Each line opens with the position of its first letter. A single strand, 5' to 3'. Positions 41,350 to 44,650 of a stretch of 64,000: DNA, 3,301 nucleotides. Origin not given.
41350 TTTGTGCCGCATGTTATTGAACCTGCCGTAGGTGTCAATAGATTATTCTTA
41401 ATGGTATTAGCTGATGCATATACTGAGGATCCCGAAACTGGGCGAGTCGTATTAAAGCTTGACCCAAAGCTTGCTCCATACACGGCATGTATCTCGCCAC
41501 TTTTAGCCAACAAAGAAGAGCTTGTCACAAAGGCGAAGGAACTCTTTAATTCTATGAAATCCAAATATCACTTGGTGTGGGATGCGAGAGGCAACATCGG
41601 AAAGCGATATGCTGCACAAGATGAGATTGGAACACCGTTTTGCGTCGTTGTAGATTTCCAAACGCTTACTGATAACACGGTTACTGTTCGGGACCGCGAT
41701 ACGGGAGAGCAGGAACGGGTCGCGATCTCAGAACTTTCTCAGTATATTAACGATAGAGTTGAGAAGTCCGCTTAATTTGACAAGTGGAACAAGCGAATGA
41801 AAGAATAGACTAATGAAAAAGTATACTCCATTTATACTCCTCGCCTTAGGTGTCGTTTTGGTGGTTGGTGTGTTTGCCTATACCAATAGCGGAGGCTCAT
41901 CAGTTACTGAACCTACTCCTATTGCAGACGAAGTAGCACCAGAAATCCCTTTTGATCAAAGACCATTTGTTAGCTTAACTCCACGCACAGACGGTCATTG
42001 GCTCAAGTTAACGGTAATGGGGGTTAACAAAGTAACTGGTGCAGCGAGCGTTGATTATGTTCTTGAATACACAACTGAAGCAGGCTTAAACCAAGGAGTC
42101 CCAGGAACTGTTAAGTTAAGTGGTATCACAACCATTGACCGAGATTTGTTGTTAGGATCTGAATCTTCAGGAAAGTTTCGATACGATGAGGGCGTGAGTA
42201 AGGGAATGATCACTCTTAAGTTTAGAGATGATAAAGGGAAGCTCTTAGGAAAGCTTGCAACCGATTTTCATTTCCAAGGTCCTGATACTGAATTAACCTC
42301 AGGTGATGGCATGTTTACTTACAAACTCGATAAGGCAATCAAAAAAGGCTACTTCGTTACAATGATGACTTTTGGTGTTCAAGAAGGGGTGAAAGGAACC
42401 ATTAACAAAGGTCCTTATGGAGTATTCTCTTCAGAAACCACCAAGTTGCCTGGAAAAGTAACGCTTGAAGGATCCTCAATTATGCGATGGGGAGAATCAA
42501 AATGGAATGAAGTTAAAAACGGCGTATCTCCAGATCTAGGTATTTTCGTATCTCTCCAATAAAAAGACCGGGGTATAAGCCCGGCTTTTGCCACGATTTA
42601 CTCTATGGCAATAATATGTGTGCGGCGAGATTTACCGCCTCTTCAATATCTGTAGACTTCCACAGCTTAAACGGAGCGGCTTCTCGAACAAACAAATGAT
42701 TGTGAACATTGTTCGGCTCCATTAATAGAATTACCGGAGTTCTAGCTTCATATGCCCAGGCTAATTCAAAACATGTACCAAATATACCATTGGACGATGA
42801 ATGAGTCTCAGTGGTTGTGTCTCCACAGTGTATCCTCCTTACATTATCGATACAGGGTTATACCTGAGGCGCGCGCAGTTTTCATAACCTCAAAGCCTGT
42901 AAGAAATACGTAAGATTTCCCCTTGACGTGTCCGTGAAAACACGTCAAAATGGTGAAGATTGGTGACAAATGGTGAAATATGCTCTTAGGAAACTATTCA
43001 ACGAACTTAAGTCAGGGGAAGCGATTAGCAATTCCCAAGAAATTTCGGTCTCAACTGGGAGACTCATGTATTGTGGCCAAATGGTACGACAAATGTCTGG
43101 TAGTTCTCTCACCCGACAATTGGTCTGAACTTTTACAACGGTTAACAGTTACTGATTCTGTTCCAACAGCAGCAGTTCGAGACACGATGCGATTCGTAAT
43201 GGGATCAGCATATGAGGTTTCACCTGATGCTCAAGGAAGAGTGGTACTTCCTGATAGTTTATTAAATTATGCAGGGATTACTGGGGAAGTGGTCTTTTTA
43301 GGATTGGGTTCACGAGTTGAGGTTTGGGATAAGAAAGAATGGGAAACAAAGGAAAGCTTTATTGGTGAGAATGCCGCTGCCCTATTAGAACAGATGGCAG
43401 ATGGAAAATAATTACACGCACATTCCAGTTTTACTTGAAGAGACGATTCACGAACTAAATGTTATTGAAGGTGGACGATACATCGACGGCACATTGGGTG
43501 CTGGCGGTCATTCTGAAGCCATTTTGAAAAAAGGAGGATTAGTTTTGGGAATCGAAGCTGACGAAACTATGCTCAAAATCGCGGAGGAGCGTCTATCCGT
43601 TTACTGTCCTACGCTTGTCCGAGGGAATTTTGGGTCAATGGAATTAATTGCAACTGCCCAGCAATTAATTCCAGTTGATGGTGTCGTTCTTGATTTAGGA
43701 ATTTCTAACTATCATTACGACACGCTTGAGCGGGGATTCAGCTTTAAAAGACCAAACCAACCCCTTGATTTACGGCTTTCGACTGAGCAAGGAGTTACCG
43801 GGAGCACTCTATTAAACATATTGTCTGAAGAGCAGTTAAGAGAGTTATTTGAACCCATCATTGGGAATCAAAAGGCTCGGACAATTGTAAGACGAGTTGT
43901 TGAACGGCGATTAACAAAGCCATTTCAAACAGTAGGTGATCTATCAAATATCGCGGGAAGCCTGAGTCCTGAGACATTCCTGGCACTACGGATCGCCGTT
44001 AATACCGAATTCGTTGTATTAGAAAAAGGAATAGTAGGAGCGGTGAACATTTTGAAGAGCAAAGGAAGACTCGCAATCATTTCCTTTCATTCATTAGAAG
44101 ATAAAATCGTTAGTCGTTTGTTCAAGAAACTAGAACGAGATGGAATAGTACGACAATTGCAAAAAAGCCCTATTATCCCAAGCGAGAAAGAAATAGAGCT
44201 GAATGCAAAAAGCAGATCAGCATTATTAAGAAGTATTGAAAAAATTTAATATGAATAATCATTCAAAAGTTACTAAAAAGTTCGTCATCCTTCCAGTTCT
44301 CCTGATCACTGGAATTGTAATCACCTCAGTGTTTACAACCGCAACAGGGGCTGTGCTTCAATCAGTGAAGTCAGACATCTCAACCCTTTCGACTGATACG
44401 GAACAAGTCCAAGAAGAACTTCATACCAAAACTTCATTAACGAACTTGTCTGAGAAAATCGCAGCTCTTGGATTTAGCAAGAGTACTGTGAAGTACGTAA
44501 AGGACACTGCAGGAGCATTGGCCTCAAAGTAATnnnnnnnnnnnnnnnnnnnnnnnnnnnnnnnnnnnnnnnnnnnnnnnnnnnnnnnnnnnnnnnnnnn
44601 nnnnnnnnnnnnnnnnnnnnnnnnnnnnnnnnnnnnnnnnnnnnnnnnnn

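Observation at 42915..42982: mraZ promoter with triple TGGTGA direct repeats at 10-bp spacing plus a 9-bp-arm palindrome over the -35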

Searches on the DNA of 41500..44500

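Call 32: search_rna_families(source=window, start=41500, end=44500, threshold=evalue, max_evalue=5)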
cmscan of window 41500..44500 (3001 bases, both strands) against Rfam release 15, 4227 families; matches with E-value up to 5: 3.
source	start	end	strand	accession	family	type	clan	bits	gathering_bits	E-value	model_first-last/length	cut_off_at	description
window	43396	43463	+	RF01662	ceN89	Gene; snRNA; snoRNA; CD-box;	-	19.1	48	1.4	1-78/78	no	Caenorhabditis snoRNA ceN89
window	43856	43940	+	RF01929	bxd_1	Gene; lncRNA;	-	15.1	75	4.1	1-86/86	no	Bithoraxoid conserved region 1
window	41867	41916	+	RF01977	HOTAIRM1_3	Gene; lncRNA;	-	14.1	37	3.7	1-59/59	no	HOX antisense intergenic RNA myeloid 1 conserved region 3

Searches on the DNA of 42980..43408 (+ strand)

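Call 31: search_rna_families(sources=[L015, L017, L029, L031, L036, L038, L048, L057, L060, L068, L072, L075], threshold=evalue, max_evalue=1)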
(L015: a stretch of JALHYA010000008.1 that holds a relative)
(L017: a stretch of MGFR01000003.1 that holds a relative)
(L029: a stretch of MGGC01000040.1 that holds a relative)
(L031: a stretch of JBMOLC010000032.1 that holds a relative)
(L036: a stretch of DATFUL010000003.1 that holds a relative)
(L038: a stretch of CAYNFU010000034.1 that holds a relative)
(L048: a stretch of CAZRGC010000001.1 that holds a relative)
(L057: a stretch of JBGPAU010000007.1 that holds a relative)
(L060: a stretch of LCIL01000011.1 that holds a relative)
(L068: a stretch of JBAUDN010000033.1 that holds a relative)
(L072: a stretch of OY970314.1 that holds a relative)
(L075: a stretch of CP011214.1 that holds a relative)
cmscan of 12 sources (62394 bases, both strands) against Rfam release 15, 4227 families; matches with E-value up to 1: 2.
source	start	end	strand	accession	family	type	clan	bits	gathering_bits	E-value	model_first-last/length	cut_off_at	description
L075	4464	4513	+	RF01319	CRISPR-DR6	Gene; CRISPR;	-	25.4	39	0.57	1-30/30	no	CRISPR RNA direct repeat element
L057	764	810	+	RF00032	Histone3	Cis-reg;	-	22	34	0.14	1-46/46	no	Histone 3' UTR stem-loop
